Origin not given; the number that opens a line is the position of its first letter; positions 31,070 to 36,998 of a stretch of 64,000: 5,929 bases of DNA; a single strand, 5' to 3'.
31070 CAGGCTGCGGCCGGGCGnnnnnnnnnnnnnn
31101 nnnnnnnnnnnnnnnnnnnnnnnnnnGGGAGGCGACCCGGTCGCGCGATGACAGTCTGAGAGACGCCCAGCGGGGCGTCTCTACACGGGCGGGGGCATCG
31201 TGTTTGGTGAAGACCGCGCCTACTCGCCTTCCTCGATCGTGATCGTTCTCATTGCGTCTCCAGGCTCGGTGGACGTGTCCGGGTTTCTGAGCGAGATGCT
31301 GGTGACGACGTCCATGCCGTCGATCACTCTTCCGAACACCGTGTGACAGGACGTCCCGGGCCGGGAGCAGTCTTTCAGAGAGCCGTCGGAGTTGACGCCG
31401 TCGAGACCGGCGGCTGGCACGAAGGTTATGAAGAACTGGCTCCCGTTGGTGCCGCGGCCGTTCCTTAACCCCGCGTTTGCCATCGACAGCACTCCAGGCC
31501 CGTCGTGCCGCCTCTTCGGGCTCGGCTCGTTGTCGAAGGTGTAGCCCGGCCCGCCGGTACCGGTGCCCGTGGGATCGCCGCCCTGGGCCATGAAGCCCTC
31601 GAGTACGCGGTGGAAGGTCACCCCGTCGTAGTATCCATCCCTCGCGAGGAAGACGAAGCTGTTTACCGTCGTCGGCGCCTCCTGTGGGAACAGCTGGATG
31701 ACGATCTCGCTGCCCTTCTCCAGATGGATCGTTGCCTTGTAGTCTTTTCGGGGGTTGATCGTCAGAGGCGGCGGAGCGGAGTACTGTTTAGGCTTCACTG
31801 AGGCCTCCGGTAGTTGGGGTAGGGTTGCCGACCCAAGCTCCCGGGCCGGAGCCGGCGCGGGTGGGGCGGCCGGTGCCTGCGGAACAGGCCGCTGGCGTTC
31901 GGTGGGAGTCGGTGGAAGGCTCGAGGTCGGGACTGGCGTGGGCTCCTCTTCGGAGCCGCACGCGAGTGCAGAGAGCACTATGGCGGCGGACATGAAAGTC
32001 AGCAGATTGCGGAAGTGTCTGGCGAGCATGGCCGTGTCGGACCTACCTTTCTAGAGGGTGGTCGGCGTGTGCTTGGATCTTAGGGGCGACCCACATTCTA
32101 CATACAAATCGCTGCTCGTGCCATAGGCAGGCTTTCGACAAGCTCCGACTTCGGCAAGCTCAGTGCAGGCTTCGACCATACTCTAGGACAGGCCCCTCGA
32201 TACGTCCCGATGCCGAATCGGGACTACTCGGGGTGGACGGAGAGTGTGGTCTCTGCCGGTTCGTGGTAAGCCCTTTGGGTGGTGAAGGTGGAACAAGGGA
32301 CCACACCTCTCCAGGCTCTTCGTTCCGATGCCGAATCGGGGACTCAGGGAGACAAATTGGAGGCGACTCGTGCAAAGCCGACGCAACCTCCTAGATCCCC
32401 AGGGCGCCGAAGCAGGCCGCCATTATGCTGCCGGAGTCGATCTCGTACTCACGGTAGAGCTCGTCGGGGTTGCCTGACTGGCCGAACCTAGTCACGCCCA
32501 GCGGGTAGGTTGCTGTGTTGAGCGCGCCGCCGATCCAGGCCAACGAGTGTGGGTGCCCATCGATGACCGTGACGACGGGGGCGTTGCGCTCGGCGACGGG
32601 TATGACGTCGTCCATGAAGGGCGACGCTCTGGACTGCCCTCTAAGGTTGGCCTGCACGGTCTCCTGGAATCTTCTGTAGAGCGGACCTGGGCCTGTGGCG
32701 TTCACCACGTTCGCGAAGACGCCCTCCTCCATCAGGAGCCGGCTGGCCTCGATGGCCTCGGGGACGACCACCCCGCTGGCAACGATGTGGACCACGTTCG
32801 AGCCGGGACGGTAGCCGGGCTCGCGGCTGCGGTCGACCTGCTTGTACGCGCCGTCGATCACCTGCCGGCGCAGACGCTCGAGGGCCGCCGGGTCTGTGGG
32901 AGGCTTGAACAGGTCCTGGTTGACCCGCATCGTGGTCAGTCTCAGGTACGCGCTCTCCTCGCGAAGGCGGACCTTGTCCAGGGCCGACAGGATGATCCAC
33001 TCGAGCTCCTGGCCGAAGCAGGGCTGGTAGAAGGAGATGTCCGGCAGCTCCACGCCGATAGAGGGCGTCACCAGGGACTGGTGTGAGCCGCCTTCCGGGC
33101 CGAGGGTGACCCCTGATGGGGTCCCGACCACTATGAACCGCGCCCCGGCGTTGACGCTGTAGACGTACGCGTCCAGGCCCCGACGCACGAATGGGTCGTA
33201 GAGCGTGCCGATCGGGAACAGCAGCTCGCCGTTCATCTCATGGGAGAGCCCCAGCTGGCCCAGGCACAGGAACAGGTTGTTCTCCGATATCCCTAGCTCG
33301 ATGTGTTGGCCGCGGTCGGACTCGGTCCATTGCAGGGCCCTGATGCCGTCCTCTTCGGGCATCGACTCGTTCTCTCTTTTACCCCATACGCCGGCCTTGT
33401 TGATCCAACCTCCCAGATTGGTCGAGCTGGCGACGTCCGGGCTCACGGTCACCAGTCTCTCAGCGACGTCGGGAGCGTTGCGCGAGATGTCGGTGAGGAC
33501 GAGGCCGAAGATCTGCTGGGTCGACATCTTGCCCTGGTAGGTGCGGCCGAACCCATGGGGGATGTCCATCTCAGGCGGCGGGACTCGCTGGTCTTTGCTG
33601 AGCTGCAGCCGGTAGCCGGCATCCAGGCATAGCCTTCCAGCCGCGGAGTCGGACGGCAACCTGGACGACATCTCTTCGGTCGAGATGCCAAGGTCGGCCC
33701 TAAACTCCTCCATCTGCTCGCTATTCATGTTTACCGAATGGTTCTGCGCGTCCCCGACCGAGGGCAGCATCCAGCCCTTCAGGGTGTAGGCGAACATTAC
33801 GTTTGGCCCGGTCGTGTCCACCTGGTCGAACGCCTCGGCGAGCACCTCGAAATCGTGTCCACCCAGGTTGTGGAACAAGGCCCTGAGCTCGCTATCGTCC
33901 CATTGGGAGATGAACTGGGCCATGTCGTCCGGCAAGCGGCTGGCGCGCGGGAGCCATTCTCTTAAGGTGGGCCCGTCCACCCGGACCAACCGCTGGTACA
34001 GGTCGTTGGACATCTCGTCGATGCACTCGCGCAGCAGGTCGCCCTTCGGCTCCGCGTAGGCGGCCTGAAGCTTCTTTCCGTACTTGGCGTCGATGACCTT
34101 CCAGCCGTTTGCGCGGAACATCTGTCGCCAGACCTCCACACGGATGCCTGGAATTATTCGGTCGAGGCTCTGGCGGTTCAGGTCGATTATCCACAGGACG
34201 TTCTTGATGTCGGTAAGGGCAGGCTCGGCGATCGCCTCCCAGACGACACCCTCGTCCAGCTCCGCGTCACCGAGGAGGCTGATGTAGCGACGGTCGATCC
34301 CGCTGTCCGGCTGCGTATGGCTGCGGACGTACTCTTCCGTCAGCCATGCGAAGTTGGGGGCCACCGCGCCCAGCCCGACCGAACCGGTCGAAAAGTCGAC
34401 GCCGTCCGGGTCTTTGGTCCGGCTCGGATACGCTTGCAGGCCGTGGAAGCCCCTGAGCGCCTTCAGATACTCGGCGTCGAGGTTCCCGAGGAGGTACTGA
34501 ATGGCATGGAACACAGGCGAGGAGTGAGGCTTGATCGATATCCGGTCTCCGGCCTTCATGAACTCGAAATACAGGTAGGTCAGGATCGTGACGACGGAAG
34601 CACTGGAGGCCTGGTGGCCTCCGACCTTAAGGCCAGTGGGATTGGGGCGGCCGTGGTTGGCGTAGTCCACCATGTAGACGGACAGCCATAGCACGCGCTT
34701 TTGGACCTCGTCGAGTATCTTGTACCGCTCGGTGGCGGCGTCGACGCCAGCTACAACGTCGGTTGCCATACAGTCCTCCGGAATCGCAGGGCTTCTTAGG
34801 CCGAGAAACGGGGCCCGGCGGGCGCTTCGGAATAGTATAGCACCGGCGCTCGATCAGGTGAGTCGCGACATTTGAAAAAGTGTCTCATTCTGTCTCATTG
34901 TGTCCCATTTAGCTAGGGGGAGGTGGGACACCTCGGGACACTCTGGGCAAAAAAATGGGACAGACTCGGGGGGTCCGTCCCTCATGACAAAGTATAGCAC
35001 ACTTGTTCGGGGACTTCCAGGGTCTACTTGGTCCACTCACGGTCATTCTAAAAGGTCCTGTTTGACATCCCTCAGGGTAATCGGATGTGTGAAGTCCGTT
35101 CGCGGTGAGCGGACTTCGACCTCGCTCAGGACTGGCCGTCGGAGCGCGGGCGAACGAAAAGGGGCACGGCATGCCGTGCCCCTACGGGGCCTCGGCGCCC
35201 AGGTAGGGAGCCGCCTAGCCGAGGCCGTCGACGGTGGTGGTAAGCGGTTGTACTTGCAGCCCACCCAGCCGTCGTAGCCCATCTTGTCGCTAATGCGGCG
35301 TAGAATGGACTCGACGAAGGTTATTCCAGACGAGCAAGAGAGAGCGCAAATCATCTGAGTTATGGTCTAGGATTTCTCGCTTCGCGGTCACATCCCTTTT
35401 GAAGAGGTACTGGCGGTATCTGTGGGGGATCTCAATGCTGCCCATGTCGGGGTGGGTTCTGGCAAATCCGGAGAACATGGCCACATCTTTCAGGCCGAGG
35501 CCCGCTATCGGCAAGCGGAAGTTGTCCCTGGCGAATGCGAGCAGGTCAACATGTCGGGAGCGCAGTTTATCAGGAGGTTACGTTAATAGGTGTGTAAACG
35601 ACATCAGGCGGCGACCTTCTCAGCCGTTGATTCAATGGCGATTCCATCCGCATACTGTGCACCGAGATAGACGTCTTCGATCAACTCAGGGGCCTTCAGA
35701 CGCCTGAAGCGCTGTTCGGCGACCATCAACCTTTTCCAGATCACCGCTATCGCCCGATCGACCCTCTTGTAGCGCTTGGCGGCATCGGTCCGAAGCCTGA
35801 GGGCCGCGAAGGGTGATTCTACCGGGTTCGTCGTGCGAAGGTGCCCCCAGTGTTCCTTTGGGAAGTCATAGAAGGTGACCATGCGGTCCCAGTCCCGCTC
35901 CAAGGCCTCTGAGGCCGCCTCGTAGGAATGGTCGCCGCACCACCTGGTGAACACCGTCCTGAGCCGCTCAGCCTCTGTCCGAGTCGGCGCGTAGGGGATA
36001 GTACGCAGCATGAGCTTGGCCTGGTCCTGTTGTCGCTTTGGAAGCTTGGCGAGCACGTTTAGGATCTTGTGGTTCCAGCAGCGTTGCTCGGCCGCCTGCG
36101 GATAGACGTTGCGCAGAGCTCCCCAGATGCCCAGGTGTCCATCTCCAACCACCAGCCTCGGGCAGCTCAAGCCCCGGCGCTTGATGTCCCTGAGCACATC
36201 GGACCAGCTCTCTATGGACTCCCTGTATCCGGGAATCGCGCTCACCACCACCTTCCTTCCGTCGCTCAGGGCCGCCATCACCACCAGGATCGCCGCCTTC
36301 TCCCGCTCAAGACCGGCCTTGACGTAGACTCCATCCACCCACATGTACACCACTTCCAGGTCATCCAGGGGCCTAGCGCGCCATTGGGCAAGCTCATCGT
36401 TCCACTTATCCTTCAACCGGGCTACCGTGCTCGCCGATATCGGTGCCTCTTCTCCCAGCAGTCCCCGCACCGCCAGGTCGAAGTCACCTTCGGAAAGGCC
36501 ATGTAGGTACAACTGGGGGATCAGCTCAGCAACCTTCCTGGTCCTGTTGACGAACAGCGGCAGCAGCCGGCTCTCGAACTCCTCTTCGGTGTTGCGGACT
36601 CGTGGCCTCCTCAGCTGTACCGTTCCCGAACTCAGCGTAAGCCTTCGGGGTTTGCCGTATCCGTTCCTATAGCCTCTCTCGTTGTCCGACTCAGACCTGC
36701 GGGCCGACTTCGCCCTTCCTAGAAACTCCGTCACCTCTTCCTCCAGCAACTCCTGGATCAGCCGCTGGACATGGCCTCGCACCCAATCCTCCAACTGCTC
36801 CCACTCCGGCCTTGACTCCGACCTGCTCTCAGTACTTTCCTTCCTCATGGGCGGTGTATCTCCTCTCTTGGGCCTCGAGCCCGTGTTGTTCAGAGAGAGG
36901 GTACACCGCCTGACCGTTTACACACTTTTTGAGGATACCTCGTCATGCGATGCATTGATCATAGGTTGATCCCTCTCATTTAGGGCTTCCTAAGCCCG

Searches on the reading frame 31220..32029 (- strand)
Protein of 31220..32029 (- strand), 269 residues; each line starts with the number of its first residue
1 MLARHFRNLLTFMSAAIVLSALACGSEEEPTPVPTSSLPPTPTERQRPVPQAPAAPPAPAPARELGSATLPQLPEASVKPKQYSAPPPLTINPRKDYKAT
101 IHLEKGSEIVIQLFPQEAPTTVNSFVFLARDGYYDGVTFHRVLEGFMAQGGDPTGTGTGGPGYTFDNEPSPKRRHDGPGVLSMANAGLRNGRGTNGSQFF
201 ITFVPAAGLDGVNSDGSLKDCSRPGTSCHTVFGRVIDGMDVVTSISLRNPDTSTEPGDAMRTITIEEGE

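Call 14: search_protein_families(library=pfam, proteins=[window:31220-32029:-])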
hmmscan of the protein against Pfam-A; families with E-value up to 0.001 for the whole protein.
window:31220-32029:- (269 aa): 1 family
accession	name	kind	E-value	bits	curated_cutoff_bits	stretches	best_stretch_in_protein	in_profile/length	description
PF00160.26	Pro_isomerase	-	1e-39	136.7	21.7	1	101-259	4-151/159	Cyclophilin type peptidyl-prolyl cis-trans isomerase/CLD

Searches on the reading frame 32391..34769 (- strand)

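Call 11: search_protein_families(library=pfam, proteins=[window:32391-34769:-], max_evalue=0.001)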
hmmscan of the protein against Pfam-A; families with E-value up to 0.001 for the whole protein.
window:32391-34769:- (792 aa): 5 families
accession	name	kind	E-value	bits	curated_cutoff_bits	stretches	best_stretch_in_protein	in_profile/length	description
PF00456.26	Transketolase_N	-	9.2e-12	45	22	1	81-235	63-220/334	Transketolase, thiamine diphosphate binding domain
PF17831.6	PDH_E1_M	-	7.4e-08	32.5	23.2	1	414-618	22-226/229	Pyruvate dehydrogenase E1 component middle domain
PF22613.1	Transketolase_C_1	-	2.4e-07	31.4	27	1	656-778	10-113/113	Transketolase-like TK C-terminal domain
PF02780.25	Transketolase_C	-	0.00047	20.5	25.9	0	659-698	11-50/124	Transketolase, C-terminal domain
PF02779.29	Transket_pyr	-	0.00073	19.7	27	0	415-598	3-156/174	Transketolase, pyrimidine binding domain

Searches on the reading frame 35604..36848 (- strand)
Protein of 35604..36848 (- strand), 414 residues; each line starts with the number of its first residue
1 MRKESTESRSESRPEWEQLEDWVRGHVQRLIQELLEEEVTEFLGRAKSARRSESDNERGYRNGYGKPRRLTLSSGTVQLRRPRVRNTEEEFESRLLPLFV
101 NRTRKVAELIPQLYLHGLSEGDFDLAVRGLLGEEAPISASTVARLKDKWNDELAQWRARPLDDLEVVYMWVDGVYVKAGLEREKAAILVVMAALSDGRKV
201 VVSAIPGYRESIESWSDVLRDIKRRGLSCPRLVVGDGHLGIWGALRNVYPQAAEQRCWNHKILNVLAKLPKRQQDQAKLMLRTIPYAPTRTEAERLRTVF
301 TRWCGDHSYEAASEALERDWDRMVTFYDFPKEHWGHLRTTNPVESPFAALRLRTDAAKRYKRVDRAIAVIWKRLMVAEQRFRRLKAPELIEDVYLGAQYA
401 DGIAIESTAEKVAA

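Call 11: search_protein_families(library=pfam, proteins=[window:35604-36848:-], max_evalue=0.001)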
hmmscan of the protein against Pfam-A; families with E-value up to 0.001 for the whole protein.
window:35604-36848:- (414 aa): 1 family
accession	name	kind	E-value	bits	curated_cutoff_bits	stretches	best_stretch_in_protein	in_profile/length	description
PF00872.24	Transposase_mut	-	8.1e-58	196.5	21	1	14-358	17-353/379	Transposase, Mutator family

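Call 78: find_encoding_contigs(protein=window:35604-36848:-, flank=10000, max_places=10)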
Protein window:35604-36848:- (414 aa): 1 contig read that carries it; 1 place shown.
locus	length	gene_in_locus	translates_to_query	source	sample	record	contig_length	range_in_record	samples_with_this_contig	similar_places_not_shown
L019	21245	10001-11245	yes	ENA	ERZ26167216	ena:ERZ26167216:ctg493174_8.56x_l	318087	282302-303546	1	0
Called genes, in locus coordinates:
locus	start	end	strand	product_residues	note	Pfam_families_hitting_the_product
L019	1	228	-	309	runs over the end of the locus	PF01063:Aminotran_4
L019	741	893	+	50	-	-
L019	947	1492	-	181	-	-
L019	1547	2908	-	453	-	PF03453:MoeA_N, PF00994:MoCF_biosynth, PF03454:MoeA_C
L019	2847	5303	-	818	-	PF01588:tRNA_bind, PF03483:B3_4, PF03484:B5, PF17759:tRNA_synthFbeta, PF03147:FDX-ACB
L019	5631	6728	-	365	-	PF02912:Phe_tRNA-synt_N, PF01409:tRNA-synt_2d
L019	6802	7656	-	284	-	PF13408:Zn_ribbon_recom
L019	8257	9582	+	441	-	PF13701:DDE_Tnp_1_4, PF01609:DDE_Tnp_1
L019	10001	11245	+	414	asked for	PF00872:Transposase_mut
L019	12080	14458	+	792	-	PF00456:Transketolase_N, PF17831:PDH_E1_M, PF22613:Transketolase_C_1 (weak)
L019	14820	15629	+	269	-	PF00160:Pro_isomerase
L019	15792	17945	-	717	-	-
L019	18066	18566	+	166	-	-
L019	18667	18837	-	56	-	-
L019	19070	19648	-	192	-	-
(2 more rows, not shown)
